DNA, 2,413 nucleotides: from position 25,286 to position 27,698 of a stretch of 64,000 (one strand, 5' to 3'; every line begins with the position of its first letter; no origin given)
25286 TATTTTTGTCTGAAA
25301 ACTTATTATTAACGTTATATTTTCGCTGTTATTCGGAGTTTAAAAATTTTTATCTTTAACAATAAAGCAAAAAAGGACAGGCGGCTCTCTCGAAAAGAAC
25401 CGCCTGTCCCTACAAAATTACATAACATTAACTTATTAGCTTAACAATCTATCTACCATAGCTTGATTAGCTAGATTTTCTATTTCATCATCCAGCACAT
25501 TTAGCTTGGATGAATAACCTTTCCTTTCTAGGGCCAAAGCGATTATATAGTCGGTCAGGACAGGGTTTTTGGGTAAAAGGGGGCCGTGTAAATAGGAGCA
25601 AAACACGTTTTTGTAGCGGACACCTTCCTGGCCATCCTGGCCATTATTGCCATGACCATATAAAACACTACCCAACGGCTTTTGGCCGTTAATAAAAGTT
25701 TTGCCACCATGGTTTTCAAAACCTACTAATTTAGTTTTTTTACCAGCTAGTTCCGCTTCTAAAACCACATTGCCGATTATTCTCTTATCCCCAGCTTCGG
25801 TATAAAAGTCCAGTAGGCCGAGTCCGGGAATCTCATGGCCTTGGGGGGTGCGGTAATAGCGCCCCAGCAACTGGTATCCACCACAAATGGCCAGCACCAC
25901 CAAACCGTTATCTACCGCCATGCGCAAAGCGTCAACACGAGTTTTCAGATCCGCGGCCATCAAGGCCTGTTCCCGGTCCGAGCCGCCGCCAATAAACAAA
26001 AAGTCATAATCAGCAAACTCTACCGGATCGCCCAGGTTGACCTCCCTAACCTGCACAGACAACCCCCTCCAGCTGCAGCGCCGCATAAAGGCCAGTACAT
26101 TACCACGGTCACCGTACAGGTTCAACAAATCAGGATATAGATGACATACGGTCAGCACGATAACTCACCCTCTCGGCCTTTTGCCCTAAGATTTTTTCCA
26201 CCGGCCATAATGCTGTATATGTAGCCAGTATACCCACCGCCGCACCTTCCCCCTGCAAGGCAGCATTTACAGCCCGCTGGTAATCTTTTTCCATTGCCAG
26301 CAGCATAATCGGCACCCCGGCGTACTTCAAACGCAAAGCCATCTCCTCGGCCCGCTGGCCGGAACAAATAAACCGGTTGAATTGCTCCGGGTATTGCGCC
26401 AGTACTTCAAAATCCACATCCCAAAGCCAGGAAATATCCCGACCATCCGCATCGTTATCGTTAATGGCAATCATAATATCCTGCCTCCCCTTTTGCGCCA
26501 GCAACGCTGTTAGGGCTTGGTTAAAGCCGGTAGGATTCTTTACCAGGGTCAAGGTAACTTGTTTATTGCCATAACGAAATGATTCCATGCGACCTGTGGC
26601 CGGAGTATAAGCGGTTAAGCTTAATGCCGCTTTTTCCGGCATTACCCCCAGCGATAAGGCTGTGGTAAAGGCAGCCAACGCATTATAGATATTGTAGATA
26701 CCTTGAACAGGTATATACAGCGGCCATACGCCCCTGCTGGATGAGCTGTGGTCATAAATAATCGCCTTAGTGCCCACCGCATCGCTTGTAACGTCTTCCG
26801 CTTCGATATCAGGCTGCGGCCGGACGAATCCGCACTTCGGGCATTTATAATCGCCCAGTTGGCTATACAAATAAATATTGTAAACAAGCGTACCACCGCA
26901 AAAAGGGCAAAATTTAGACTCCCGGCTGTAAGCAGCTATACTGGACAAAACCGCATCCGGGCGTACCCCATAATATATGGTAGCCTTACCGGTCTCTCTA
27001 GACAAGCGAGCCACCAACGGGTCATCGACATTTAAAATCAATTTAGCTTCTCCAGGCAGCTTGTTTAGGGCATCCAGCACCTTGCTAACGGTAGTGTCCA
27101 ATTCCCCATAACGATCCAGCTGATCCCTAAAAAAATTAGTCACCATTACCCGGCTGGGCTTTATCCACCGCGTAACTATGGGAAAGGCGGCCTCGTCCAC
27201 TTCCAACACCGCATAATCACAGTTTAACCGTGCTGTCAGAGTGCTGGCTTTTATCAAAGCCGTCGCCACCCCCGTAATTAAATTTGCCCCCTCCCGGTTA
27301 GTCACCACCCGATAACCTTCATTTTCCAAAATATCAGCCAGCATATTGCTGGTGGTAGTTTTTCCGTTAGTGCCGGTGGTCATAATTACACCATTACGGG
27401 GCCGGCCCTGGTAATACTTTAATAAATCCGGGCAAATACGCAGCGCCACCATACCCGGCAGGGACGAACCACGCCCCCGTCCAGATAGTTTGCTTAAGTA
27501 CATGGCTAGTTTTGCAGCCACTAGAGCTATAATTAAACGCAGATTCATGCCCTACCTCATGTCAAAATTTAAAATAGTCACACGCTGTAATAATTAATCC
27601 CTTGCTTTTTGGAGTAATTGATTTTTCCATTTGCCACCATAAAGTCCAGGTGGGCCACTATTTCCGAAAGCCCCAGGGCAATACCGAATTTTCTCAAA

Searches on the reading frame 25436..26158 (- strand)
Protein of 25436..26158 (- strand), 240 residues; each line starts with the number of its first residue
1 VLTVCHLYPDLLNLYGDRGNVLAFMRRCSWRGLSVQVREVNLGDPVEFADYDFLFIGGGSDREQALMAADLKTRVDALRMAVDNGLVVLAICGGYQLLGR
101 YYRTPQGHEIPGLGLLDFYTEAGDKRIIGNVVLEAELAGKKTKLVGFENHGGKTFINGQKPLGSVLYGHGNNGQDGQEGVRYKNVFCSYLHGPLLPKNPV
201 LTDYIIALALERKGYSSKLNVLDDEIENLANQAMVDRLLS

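Call 6: search_protein_families(library=pfam, proteins=[window:25436-26158:-])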
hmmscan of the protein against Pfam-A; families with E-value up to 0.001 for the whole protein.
window:25436-26158:- (240 aa): 2 families
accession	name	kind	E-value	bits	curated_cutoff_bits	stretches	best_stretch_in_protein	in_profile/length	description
PF07685.20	GATase_3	-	2.8e-43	148.3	27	1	3-198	1-195/196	CobB/CobQ-like glutamine amidotransferase domain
PF00117.34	GATase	-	0.00073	19.7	22.8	0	26-156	15-108/190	Glutamine amidotransferase class-I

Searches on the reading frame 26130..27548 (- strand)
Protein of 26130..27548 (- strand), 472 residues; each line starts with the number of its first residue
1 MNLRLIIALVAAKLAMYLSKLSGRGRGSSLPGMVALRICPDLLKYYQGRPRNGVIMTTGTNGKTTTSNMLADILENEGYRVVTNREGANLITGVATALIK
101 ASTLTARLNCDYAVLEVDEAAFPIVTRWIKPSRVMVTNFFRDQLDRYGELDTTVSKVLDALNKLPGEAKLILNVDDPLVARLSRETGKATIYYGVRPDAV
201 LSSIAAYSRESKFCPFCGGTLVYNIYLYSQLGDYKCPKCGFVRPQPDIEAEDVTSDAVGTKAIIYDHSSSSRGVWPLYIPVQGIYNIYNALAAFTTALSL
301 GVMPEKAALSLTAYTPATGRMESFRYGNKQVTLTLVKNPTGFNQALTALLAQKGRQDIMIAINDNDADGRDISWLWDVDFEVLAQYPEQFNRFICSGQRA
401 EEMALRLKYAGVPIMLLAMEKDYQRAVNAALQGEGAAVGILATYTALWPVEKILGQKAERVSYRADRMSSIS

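Call 6: search_protein_families(library=pfam, proteins=[window:26130-27548:-])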
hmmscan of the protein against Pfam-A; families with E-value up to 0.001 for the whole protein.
window:26130-27548:- (472 aa): 3 families
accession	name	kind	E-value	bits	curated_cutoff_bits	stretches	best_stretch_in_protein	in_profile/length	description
PF08353.15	MurT_C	-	6.5e-37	126.3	25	1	335-447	1-110/110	MurT ligase C-terminal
PF08245.18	Mur_ligase_M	-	9e-20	71.9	24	1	58-213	2-168/200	Mur ligase middle domain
PF08271.17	Zn_Ribbon_TF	-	0.00061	19.7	29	0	214-250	3-36/43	TFIIB zinc-binding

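Call 8: find_encoding_contigs(protein=window:26130-27548:-, flank=10000, max_places=10)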
Protein window:26130-27548:- (472 aa): no gene with exactly this product is on record in the collection.
